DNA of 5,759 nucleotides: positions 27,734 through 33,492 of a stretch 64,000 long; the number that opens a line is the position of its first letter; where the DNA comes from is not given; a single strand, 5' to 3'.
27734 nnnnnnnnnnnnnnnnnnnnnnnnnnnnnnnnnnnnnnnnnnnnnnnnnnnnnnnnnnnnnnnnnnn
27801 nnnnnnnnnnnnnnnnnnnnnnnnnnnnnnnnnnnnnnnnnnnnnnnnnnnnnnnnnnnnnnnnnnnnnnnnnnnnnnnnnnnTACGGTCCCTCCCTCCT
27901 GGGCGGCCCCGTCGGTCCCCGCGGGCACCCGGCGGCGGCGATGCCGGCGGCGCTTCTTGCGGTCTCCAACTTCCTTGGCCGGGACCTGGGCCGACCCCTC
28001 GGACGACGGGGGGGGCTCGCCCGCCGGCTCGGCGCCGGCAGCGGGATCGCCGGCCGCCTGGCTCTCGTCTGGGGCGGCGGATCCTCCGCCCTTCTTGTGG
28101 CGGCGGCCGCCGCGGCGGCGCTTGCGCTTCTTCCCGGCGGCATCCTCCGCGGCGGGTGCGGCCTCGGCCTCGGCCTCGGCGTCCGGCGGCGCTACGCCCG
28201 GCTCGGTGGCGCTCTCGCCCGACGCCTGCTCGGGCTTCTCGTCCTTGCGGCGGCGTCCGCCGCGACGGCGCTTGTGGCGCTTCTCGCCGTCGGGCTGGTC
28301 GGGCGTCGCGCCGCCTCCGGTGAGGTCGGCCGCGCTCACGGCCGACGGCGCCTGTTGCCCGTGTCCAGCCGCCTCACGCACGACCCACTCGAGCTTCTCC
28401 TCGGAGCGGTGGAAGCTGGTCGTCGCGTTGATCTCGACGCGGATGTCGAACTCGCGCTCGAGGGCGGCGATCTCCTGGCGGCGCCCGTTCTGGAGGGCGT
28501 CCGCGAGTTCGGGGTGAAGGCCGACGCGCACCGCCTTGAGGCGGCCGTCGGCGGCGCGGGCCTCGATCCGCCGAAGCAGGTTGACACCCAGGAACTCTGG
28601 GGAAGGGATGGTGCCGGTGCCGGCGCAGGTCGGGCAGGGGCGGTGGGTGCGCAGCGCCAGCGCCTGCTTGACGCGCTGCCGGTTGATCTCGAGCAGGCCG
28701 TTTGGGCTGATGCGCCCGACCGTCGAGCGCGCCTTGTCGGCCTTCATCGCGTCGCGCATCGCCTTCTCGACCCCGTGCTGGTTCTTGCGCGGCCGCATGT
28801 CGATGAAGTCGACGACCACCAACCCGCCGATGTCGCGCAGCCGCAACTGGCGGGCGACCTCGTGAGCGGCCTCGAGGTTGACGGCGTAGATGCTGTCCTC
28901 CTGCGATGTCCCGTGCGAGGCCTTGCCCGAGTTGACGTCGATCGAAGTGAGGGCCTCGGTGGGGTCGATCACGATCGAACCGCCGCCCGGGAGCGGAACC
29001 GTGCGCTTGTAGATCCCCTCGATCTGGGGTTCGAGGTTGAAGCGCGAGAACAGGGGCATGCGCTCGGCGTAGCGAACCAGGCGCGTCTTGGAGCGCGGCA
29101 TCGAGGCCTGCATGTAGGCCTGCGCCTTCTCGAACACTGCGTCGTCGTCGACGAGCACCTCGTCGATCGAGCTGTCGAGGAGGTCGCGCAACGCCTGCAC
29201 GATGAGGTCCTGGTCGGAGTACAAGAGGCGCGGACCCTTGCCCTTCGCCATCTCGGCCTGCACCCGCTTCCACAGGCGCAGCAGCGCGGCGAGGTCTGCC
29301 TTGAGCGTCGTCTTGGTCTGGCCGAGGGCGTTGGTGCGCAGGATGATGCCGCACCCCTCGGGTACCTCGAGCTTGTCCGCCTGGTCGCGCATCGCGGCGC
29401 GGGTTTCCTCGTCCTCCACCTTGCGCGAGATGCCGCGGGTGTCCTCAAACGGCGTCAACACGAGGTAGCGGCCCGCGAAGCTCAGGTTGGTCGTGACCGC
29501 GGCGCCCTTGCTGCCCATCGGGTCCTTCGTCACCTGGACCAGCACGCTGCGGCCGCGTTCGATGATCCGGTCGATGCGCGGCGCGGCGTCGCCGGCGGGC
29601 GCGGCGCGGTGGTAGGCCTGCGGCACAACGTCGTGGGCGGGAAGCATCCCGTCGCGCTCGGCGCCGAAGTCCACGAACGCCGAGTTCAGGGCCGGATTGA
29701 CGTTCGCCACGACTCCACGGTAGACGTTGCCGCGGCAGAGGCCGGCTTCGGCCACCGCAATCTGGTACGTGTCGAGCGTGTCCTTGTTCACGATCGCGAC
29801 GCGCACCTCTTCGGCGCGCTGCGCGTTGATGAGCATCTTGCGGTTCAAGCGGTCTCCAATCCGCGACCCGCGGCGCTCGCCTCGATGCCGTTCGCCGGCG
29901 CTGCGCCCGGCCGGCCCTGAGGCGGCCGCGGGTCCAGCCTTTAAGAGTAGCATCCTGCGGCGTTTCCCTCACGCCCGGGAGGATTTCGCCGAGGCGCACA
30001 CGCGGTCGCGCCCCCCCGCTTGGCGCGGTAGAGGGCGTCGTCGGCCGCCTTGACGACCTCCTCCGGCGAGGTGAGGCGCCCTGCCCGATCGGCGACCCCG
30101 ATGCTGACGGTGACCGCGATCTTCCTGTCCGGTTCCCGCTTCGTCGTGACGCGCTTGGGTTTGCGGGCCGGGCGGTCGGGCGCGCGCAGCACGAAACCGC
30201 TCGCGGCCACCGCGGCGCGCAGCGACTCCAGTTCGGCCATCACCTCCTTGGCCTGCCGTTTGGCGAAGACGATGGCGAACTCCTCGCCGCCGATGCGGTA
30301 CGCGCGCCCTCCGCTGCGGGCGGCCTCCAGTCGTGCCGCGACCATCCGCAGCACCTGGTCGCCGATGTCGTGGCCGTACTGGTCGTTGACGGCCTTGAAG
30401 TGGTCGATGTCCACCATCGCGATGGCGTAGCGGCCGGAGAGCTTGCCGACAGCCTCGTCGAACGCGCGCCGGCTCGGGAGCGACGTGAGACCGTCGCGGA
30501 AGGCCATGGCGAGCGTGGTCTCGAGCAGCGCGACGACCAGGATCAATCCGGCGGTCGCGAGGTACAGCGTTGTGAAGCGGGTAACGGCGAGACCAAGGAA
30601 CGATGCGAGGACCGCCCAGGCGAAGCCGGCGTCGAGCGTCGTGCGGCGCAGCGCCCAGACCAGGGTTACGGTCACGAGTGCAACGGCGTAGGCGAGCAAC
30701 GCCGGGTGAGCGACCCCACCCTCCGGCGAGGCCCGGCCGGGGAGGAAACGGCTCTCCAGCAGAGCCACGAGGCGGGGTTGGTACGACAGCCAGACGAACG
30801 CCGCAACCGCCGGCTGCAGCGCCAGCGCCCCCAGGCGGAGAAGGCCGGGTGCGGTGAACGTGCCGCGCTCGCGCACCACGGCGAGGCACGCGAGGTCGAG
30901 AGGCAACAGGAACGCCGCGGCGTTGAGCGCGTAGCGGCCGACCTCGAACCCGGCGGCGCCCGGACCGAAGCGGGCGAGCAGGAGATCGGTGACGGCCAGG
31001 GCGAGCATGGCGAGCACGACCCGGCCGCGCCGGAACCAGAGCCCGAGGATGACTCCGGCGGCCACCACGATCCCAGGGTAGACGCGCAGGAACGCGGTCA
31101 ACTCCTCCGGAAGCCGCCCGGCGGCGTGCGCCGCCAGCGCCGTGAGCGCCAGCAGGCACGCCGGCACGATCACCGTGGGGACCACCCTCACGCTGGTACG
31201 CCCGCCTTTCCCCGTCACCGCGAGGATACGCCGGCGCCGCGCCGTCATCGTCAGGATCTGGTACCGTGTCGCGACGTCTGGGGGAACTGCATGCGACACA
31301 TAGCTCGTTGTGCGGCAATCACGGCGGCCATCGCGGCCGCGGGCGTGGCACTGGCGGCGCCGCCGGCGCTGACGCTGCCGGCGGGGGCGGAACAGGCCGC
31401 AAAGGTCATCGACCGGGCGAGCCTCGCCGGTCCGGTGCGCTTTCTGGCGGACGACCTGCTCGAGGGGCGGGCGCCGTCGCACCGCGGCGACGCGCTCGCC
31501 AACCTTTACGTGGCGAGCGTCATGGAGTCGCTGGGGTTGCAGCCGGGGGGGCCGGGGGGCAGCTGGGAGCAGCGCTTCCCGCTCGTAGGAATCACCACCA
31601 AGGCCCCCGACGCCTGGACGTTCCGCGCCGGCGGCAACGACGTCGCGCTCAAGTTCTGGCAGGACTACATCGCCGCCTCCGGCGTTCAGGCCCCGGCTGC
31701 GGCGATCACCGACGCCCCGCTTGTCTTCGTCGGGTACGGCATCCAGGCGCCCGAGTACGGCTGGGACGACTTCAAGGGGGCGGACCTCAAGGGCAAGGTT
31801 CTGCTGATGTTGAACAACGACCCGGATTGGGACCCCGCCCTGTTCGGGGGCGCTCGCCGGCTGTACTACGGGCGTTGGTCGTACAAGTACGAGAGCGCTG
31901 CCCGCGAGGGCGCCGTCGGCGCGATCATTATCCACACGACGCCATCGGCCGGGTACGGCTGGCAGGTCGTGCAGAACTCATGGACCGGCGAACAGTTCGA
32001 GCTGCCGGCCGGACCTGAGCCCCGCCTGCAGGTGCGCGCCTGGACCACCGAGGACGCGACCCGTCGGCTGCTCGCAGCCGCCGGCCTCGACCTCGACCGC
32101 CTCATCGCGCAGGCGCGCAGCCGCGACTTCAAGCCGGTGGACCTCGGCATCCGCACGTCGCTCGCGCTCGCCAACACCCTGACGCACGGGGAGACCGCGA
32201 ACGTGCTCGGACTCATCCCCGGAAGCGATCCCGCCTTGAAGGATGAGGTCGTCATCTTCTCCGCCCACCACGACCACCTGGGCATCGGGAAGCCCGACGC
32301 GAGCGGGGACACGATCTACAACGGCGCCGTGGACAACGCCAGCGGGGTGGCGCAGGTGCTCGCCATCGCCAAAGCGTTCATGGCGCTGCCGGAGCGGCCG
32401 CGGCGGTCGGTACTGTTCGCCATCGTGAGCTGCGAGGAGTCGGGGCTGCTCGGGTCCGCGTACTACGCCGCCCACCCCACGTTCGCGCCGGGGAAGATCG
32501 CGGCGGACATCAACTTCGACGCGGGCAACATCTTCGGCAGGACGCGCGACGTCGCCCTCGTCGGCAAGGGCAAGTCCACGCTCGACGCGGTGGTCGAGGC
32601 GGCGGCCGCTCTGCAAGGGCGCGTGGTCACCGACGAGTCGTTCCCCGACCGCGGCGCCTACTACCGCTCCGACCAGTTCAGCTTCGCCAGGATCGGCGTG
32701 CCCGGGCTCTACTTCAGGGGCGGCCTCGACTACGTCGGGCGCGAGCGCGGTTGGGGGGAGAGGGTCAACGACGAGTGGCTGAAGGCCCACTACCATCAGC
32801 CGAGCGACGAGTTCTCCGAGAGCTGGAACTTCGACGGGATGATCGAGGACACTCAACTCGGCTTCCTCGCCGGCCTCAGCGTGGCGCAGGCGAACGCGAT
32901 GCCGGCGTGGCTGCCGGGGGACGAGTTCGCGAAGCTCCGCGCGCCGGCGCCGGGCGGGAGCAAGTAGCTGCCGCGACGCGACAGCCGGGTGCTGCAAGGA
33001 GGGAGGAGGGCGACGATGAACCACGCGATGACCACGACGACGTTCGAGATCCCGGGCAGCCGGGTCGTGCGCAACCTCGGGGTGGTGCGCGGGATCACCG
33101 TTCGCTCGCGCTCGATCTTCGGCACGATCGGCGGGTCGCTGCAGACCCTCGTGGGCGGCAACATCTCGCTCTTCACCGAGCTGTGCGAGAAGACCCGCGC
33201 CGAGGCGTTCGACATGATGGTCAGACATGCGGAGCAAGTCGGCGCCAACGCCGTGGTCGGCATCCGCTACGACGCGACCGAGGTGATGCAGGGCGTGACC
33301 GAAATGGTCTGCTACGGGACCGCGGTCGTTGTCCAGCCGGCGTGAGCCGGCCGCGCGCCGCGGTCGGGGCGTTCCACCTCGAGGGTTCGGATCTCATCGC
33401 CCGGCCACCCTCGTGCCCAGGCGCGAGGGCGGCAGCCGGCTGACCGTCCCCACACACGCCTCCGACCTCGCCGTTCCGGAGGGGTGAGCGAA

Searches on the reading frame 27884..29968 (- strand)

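Call 32: search_protein_families(library=pfam, proteins=[window:27884-29968:-], max_evalue=0.00001)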
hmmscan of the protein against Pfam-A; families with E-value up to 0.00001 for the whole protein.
window:27884-29968:- (695 aa): 2 families
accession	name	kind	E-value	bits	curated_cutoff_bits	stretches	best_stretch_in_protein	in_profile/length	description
PF10150.14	RNase_E_G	-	2.1e-93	313.1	25.5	1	163-433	1-270/270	Ribonuclease E/G family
PF20833.2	RNase_E_G_Thio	-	3.4e-16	59.6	26.8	1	444-525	1-82/86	RNase E/G, Thioredoxin-like domain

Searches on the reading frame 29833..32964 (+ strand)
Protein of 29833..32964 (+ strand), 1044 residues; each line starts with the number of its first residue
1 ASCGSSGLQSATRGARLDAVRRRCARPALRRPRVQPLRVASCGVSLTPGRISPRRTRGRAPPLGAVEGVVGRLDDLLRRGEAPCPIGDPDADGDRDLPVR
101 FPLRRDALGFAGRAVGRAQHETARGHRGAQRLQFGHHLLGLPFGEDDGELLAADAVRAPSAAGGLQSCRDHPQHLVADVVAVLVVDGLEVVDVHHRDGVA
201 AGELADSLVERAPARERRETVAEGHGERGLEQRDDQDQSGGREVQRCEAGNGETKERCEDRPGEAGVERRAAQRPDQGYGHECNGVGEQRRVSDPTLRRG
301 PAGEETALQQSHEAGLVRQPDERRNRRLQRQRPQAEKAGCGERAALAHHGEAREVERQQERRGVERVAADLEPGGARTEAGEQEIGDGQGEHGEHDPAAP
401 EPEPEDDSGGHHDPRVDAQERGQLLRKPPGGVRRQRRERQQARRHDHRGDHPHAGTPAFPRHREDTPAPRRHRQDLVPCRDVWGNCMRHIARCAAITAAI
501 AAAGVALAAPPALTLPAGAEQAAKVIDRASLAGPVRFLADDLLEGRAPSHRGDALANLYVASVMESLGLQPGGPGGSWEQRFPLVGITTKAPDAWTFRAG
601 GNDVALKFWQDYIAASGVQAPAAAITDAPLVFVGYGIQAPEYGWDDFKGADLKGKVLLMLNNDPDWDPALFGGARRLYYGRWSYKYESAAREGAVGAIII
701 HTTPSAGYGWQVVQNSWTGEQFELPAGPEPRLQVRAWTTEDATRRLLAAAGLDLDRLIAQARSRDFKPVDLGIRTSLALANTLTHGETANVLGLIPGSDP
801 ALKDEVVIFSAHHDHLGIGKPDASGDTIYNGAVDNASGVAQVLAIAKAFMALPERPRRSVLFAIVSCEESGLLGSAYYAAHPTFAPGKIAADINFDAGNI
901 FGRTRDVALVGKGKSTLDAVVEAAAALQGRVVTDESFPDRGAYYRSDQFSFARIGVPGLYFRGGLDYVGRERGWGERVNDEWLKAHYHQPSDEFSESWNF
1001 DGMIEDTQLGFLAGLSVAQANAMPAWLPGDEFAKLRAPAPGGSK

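Call 32: search_protein_families(library=pfam, proteins=[window:29833-32964:+], max_evalue=0.00001)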
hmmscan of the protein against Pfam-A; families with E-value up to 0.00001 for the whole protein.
window:29833-32964:+ (1044 aa): 1 family
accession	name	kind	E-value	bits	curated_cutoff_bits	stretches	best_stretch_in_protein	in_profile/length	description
PF04389.22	Peptidase_M28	-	3.9e-41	141.3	21.3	1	790-1008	1-189/193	Peptidase family M28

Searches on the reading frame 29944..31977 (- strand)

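Call 33: search_protein_families(library=pfam, proteins=[window:29944-31977:-], max_evalue=0.00001)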
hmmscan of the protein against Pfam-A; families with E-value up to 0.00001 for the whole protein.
window:29944-31977:- (678 aa): 1 family
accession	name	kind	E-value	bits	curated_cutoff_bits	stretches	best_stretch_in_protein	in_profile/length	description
PF00990.26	GGDEF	-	4.3e-28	98.5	23.8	1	492-656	1-158/161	Diguanylate cyclase, GGDEF domain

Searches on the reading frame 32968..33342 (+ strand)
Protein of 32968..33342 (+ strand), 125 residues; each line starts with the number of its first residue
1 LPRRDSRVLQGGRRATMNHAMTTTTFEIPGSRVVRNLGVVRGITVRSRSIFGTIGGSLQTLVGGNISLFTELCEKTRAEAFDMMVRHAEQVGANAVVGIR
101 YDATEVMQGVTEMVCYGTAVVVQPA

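Call 33: search_protein_families(library=pfam, proteins=[window:32968-33342:+], max_evalue=0.00001)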
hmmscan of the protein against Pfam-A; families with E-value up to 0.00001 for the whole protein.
window:32968-33342:+ (125 aa): 1 family
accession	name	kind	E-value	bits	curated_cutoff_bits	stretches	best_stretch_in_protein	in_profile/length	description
PF01906.23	YbjQ_1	-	2.2e-30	105.7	23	1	21-122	2-103/103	Putative heavy-metal-binding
